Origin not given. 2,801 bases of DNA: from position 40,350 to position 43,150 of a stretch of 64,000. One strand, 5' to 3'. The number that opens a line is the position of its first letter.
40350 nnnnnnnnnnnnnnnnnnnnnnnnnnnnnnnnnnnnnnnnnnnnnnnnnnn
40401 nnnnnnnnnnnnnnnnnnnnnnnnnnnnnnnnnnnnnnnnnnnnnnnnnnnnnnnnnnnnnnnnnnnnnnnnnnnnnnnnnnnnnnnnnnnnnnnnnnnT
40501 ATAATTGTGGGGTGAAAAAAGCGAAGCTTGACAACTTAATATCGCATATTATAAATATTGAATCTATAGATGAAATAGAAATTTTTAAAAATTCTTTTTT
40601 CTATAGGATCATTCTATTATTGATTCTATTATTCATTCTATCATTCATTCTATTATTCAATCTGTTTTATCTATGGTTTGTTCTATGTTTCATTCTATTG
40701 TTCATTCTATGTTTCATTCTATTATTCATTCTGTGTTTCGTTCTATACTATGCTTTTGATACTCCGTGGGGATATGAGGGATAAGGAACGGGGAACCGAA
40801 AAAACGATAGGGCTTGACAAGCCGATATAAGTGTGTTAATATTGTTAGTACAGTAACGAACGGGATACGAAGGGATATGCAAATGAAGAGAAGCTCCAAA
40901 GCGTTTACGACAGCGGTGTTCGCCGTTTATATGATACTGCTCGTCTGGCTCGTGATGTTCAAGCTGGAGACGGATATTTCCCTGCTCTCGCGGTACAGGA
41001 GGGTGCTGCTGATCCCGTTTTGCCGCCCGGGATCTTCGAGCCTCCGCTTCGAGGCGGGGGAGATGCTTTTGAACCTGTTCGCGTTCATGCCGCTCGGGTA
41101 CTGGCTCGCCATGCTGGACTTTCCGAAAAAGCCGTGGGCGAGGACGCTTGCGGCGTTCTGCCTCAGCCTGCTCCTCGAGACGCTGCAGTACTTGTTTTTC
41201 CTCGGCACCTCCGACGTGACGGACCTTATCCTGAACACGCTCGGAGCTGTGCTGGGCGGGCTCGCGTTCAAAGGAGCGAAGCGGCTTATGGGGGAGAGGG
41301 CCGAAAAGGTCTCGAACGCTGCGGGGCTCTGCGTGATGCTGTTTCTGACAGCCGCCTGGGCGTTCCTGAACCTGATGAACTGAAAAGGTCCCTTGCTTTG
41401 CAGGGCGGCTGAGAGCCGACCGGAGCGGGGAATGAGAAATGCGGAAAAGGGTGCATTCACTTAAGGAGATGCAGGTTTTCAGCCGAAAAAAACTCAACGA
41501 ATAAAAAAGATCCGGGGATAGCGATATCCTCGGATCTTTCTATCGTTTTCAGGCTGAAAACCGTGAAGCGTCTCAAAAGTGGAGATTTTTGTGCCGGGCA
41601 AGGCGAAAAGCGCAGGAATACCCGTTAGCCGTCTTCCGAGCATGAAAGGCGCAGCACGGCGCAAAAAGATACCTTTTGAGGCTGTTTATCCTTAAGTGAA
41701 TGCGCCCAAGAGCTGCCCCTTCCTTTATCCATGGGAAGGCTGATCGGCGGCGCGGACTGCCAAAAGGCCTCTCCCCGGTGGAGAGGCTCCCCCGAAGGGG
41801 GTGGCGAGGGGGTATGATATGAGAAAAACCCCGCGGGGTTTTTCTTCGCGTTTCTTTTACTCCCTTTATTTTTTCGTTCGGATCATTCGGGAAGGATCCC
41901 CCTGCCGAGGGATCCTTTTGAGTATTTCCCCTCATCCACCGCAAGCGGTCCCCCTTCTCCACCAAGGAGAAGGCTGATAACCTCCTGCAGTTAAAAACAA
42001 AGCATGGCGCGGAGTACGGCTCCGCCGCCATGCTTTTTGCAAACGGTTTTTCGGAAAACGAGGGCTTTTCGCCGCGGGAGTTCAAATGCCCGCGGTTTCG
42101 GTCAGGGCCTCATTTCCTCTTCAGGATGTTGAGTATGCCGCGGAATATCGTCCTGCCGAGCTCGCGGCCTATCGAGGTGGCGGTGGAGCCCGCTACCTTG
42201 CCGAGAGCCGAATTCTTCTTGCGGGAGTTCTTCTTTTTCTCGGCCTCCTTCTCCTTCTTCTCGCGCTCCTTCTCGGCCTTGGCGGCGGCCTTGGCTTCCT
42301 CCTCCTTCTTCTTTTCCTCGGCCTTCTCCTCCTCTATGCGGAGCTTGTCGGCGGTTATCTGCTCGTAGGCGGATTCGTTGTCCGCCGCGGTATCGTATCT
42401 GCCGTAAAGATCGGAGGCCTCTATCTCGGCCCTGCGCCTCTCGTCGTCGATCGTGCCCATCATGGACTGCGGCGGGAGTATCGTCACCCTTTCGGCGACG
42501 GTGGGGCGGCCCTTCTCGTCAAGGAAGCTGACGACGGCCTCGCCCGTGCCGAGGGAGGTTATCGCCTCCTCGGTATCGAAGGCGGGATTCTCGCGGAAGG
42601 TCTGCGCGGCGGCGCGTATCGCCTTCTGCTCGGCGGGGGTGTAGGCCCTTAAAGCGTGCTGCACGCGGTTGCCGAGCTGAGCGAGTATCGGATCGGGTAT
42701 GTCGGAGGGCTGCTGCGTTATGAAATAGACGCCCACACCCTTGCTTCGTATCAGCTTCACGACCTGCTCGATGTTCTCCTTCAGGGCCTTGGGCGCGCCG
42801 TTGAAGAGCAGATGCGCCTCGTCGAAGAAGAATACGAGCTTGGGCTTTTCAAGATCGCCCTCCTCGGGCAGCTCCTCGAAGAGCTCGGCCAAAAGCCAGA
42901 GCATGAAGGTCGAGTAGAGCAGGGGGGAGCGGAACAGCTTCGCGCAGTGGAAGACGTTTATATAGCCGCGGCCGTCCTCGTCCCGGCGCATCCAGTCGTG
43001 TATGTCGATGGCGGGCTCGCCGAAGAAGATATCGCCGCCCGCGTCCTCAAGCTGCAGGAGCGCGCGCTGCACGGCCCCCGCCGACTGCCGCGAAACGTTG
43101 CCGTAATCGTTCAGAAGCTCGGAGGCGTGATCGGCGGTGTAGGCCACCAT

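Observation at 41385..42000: About 600 bp of gene-free composite repeats, including a 259-bp palindromic element with 19-bp terminal inverted repeats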

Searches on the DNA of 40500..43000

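Call 4: search_rna_families(source=window, start=40500, end=43000, threshold=evalue, max_evalue=1, show_alignments=3)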
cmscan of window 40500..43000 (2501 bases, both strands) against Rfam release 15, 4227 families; matches with E-value up to 1: 2.
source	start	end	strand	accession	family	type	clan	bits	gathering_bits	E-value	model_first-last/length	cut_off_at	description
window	41731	41812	-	RF02837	anti-hemB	Gene; sRNA;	-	20.2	49.5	0.12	1-81/81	no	Burkholderia RNA 7 (anti-hemB)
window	41763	42038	+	RF02602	BASRCI414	Gene; sRNA;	-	17.9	270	0.22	1-229/229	no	Brucella sRNA CI414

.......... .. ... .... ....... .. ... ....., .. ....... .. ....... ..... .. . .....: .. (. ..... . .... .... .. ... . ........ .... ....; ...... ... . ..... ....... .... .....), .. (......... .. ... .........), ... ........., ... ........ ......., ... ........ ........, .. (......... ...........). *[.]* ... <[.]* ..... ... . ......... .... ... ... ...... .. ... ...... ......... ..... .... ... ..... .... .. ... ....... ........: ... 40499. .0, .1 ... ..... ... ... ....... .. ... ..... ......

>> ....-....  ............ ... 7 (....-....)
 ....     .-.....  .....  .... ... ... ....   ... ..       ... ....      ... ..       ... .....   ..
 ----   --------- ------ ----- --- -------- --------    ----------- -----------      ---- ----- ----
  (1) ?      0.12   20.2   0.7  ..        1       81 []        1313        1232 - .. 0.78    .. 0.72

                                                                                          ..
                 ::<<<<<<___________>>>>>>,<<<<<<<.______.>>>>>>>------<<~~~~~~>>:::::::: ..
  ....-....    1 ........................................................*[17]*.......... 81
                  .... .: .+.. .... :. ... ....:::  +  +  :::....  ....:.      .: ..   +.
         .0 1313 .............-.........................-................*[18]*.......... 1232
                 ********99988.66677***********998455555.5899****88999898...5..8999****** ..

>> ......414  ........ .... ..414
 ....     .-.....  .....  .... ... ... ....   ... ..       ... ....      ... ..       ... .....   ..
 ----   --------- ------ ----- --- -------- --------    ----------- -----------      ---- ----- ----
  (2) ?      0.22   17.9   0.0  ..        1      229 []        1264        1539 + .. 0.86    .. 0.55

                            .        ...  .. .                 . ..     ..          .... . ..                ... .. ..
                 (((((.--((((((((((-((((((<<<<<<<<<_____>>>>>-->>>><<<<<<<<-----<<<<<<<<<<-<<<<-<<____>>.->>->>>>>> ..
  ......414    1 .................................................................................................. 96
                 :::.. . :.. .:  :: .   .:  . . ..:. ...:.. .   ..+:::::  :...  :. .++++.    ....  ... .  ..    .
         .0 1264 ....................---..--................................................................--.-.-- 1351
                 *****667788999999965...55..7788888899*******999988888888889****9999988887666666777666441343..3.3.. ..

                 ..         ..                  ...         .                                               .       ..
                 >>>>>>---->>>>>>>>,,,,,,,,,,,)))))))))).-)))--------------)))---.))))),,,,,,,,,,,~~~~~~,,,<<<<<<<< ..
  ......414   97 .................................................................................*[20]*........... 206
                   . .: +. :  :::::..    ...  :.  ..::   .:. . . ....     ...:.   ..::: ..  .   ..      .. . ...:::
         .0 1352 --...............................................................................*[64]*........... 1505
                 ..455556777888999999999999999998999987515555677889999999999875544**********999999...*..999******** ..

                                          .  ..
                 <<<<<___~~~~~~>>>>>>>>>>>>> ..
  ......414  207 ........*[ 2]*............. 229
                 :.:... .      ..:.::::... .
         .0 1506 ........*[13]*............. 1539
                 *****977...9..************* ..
